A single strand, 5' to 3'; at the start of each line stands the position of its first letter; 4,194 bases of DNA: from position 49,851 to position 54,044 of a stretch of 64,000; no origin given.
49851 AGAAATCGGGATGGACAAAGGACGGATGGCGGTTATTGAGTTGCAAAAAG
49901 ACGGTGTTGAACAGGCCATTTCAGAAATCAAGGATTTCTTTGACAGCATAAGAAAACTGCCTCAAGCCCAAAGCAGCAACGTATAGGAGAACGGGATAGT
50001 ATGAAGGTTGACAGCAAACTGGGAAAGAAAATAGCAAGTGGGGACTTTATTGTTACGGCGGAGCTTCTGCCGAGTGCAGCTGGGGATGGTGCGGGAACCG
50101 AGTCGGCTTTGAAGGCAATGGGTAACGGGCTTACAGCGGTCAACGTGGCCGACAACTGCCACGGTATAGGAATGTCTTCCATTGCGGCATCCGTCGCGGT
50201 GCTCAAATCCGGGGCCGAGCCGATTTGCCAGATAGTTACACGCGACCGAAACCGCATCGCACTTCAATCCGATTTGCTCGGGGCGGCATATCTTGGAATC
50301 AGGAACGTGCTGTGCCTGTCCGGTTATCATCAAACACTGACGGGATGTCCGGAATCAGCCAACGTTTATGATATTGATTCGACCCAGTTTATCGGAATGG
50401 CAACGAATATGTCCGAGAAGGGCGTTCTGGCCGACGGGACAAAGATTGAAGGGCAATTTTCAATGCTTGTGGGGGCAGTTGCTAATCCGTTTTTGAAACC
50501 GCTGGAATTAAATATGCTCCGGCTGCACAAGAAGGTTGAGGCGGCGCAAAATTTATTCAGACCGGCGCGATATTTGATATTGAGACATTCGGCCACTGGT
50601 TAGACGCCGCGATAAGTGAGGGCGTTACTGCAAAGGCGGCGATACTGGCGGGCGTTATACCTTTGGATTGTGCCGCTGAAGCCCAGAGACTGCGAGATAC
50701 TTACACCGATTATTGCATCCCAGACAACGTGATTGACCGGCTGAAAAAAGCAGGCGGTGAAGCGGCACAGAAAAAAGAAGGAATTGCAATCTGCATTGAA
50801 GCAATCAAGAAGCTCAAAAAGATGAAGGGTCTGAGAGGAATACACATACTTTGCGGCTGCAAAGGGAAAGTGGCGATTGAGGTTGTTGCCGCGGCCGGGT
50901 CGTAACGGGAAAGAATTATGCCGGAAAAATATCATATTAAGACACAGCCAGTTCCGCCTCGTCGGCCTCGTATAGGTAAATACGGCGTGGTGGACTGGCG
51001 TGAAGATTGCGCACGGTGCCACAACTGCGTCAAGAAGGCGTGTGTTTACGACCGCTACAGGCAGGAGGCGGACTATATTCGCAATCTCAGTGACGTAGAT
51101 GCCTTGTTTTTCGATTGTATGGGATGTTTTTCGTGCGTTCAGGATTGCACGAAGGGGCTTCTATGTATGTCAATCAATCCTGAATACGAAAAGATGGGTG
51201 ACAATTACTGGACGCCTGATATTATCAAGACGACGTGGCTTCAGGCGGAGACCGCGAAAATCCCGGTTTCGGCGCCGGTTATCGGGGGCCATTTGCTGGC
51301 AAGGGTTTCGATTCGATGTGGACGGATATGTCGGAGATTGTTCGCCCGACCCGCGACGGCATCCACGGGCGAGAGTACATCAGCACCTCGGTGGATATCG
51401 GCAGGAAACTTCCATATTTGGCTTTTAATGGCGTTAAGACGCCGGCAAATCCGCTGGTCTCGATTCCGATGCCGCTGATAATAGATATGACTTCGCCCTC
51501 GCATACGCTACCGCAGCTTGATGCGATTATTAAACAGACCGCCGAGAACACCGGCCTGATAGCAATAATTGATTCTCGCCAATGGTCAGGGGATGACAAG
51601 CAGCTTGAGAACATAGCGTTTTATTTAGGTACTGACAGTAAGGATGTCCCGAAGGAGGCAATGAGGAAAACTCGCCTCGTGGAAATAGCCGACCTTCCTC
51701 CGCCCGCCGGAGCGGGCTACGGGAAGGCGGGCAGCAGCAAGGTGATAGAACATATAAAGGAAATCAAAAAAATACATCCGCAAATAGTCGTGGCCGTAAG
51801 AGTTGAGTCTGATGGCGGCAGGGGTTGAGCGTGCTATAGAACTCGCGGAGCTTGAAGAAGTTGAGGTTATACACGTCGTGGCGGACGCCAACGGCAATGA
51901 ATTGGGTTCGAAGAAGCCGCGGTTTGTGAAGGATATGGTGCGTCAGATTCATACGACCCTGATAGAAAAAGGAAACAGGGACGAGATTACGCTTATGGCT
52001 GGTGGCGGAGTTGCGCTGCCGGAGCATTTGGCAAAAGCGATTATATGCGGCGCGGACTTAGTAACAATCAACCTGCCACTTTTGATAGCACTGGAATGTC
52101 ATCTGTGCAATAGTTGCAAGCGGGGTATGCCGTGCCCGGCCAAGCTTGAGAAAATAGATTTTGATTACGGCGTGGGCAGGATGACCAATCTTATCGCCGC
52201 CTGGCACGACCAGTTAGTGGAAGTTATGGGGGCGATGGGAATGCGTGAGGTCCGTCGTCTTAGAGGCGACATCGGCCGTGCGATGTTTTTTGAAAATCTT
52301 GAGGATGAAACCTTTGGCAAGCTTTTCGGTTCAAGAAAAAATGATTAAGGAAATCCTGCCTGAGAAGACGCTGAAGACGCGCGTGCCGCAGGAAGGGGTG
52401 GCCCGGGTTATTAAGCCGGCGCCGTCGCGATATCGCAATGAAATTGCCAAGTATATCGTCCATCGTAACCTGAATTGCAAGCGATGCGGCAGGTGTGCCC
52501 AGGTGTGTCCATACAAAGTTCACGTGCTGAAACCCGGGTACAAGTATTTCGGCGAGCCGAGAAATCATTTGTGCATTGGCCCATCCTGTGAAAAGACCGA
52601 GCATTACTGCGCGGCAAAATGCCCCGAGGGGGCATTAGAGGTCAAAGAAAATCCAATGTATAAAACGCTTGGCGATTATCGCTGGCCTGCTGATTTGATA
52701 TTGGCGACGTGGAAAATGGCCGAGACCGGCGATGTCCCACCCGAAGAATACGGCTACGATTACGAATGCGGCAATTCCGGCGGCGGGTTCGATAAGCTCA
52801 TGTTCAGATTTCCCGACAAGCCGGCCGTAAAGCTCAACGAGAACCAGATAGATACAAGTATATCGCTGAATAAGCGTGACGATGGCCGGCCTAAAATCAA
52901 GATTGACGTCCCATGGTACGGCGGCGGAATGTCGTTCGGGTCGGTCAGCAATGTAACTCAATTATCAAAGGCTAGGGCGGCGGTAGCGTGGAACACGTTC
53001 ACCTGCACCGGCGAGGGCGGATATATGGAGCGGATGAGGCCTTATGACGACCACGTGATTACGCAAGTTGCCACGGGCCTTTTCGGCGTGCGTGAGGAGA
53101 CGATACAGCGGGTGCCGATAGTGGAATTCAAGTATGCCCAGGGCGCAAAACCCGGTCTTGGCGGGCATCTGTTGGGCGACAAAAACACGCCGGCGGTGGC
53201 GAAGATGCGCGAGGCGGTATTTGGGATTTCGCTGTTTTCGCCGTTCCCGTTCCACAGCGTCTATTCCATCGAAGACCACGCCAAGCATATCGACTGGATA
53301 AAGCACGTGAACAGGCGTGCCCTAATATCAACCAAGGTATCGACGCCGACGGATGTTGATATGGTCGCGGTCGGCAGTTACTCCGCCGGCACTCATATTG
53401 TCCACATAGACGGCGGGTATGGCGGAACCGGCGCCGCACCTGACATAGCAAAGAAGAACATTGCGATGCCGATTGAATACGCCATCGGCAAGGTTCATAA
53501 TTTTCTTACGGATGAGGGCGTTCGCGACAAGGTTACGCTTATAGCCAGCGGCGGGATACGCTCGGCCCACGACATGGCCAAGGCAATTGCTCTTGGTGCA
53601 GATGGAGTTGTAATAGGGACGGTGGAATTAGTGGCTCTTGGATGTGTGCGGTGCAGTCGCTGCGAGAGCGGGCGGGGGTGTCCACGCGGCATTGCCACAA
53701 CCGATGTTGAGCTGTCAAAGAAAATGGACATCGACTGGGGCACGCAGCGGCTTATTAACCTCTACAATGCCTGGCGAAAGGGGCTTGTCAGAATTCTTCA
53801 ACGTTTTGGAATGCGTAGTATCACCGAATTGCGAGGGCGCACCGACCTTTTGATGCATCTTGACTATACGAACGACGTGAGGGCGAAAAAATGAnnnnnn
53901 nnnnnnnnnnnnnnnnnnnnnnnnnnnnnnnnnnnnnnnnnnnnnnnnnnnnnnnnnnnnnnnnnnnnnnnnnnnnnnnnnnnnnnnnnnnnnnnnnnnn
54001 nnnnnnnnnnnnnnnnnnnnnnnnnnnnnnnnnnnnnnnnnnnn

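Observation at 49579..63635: Archaeal-type split glutamate synthase genes interleaved with a MetF/MetV-HdrCBA-MvhD module in one co-directional cluster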

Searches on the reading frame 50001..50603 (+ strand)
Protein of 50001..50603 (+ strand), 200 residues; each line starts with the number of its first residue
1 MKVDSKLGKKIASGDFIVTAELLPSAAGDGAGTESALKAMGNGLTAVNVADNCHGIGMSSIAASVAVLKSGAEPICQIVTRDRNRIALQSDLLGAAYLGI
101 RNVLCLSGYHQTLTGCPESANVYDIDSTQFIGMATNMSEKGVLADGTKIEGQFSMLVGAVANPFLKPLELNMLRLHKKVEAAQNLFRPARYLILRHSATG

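Call 4: search_protein_families(library=pfam, proteins=[window:50001-50603:+], max_evalue=0.01)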
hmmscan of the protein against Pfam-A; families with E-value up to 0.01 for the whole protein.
window:50001-50603:+ (200 aa): 1 family
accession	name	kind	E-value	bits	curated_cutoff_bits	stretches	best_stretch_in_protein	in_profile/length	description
PF02219.23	MTHFR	-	6.8e-06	26.1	24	1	7-108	2-107/287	Methylenetetrahydrofolate reductase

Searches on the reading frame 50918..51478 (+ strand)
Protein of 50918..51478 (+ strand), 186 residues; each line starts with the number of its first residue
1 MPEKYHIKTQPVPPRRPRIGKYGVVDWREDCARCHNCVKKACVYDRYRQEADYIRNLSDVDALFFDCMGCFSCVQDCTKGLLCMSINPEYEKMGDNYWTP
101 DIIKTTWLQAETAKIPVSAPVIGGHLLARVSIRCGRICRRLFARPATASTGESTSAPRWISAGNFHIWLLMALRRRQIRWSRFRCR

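Call 4: search_protein_families(library=pfam, proteins=[window:50918-51478:+], max_evalue=0.01)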
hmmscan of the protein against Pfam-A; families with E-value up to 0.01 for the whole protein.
window:50918-51478:+ (186 aa): 2 families
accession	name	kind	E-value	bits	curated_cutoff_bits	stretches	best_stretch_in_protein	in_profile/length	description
PF13187.11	Fer4_9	-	0.00012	22.5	27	1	30-80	1-50/52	4Fe-4S dicluster domain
PF13237.11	Fer4_10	-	0.00048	20.4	25.5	1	28-77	6-52/53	4Fe-4S dicluster domain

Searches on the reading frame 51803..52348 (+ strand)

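Call 4: search_protein_families(library=pfam, proteins=[window:51803-52348:+], max_evalue=0.01)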
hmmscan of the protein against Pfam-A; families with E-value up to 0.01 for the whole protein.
window:51803-52348:+ (181 aa): 3 families
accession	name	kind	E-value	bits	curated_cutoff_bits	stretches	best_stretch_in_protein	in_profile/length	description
PF01645.23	Glu_synthase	-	6.2e-13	49.1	20.4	1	47-147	261-368/369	Conserved region in glutamate synthase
PF01070.24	FMN_dh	-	0.0011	18.5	24.9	0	57-99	269-311/350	FMN-dependent dehydrogenase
PF04898.20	Glu_syn_central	-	0.0037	17.1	22.8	1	45-152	172-264/277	Glutamate synthase central domain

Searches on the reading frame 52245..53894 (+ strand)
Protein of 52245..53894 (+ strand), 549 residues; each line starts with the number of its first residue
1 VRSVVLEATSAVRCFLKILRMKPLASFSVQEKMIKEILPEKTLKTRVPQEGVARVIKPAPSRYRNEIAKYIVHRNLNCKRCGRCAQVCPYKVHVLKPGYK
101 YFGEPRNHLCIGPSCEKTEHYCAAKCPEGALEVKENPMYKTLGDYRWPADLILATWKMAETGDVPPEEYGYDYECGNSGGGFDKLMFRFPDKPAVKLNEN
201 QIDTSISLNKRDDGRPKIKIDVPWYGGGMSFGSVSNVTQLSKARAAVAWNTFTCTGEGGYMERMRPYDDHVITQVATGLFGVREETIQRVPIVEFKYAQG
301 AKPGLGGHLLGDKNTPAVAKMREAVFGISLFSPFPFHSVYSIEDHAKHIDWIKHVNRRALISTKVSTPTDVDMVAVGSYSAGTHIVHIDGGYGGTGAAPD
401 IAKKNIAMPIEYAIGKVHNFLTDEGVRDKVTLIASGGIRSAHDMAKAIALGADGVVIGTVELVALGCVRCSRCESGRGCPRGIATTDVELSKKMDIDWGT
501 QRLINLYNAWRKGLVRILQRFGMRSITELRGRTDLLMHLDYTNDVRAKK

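Call 4: search_protein_families(library=pfam, proteins=[window:52245-53894:+], max_evalue=0.01)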
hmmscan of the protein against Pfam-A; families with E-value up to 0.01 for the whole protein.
window:52245-53894:+ (549 aa): 15 families
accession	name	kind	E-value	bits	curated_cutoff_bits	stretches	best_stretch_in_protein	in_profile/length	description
PF01645.23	Glu_synthase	-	1.9e-90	304.1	20.4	1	206-523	51-368/369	Conserved region in glutamate synthase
PF04898.20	Glu_syn_central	-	4.8e-08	33.2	22.8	1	401-527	160-263/277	Glutamate synthase central domain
PF12838.12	Fer4_7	-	7.8e-08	33.1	27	1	60-92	21-52/52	4Fe-4S dicluster domain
PF01070.24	FMN_dh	-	2.8e-07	30.4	24.9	1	425-466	269-310/350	FMN-dependent dehydrogenase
PF00478.31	IMPDH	-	2.2e-06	27.4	25.6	1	347-459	134-237/345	IMP dehydrogenase / GMP reductase domain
PF13187.11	Fer4_9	-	6.2e-06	26.6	27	1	77-130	1-51/52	4Fe-4S dicluster domain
PF13484.11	Fer4_16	-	4.3e-05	24.6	30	0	77-93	1-17/66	4Fe-4S double cluster binding domain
PF13183.11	Fer4_8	-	6.4e-05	23.8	27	0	76-92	52-68/68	4Fe-4S dicluster domain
PF13534.11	Fer4_17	-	0.00011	23.1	22.2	0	73-92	41-60/61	4Fe-4S dicluster domain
PF03060.21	NMO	-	0.00048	20.1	28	1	398-464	173-228/331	Nitronate monooxygenase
PF00037.32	Fer4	-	0.0012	19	21.1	1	77-91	7-21/24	4Fe-4S binding domain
PF12797.12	Fer4_2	-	0.002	18.4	24.5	1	76-90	8-22/22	4Fe-4S binding domain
PF00977.27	His_biosynth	-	0.0022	17.9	23.6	1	429-460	190-221/228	Histidine biosynthesis protein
PF13237.11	Fer4_10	-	0.0025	18.1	25.5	0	74-127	5-53/53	4Fe-4S dicluster domain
PF12837.12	Fer4_6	-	0.0026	18.1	25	1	77-92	8-23/24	4Fe-4S binding domain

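Call 36: search_protein_families(library=ncbifam, proteins=[window:52320-53894:+], max_evalue=0.00001)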
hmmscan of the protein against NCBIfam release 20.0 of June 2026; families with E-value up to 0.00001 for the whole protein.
window:52320-53894:+ (524 aa): 2 families
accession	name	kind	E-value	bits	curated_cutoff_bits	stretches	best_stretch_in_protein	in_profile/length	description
NF008730.0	PRK11750.1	equivalog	4.4e-60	203.3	1047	1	202-519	864-1180/1490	glutamate synthase large subunit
TIGR02151.1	IPP_isom_2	equivalog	5.3e-07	28.9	281.3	1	397-431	252-286/338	type 2 isopentenyl-diphosphate Delta-isomerase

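Call 43: search_solved_structures(query=window:52320-53894:+, max_evalue=0.00001, show_alignments=2)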
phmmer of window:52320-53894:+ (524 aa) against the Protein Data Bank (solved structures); distinct sequences matched with E-value up to 0.00001: 5.
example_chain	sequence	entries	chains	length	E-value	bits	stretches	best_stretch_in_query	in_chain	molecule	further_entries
2vdc_A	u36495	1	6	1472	1.7e-50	175.2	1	203-513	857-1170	GLUTAMATE SYNTHASE [NADPH] LARGE CHAIN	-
1ea0_A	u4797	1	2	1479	1.7e-50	175.2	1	203-513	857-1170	GLUTAMATE SYNTHASE [NADPH] LARGE CHAIN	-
6s6s_A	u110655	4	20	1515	1.8e-50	175.1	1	203-513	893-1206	Glutamate synthase [NADPH] large chain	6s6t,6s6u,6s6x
7mfm_G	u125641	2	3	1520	7.6e-50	173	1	201-513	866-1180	Glutamate synthase (NADPH) large chain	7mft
1llw_A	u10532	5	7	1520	3.7e-45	157.5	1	245-512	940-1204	Ferredoxin-dependent glutamate synthase | FERREDOXIN-DEPENDENT GLUTAMATE SYNTHASE 2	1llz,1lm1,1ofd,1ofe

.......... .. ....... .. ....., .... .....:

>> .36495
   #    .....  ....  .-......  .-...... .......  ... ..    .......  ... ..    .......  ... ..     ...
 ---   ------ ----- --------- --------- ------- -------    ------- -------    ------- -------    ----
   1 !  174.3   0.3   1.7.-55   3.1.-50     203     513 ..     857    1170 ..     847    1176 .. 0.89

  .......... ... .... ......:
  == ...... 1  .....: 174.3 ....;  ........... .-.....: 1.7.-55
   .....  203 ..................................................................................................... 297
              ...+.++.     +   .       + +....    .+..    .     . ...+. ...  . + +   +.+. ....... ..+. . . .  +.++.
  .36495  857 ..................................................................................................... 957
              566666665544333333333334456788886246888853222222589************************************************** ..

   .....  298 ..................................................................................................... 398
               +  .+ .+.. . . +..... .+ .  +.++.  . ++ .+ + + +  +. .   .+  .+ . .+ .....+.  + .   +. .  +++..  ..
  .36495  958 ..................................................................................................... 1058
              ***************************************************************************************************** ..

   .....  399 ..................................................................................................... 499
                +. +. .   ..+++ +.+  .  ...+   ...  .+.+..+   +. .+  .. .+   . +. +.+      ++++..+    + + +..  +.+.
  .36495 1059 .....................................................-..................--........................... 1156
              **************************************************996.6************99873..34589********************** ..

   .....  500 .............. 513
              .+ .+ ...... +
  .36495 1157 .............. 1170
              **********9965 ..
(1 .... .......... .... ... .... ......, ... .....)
